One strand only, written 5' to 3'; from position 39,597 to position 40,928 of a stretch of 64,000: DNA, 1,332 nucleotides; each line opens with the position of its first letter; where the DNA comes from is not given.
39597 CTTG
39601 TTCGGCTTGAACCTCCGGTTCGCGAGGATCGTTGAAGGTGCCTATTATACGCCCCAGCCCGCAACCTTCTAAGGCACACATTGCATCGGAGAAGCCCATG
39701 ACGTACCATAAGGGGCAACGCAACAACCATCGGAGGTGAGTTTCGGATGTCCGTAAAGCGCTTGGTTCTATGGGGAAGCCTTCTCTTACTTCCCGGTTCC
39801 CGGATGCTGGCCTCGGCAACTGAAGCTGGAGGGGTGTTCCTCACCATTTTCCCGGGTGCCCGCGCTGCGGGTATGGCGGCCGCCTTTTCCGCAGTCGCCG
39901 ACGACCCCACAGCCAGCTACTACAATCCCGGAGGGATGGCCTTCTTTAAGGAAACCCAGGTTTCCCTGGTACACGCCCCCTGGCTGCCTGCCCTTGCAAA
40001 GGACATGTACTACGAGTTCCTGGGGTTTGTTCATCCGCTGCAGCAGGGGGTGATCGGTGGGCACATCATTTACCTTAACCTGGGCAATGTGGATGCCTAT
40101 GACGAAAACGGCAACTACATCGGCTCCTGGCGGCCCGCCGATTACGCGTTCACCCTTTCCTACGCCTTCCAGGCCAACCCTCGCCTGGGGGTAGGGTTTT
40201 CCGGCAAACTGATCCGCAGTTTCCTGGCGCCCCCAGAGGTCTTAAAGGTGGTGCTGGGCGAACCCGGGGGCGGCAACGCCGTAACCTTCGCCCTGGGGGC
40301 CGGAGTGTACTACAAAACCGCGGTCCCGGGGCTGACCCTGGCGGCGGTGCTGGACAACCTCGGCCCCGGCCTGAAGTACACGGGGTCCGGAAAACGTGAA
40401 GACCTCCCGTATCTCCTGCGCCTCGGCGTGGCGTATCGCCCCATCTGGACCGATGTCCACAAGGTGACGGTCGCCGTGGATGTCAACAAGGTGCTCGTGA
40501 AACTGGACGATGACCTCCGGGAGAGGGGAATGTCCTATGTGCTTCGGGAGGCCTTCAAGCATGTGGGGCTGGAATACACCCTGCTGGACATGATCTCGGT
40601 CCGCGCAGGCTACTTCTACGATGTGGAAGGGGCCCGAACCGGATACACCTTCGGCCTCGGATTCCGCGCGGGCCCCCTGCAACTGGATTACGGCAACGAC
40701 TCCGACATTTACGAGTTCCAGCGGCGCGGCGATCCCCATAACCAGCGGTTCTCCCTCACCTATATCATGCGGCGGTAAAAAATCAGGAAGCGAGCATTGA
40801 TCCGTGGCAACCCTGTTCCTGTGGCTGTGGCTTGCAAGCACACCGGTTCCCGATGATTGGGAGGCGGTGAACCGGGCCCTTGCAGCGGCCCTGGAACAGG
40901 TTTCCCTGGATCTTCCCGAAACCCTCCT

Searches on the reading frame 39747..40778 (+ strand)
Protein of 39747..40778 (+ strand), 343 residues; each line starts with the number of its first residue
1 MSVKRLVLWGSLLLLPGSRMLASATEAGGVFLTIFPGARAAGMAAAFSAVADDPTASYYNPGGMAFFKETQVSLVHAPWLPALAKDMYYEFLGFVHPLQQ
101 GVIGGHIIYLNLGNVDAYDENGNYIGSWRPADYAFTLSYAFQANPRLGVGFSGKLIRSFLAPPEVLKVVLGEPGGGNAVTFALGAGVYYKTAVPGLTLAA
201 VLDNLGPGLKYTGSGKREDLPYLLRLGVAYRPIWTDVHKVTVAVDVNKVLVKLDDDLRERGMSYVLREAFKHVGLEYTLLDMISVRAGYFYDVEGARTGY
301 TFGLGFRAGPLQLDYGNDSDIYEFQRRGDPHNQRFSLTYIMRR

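Call 57: search_protein_families(library=pfam, proteins=[window:39747-40778:+], max_evalue=0.00001)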
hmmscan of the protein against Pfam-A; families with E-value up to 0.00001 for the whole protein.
window:39747-40778:+ (343 aa): 1 family
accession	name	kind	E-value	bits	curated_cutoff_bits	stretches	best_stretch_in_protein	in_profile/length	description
PF19572.5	PorV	-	6.1e-19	69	27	1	29-252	13-239/243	Type IX secretion system protein PorV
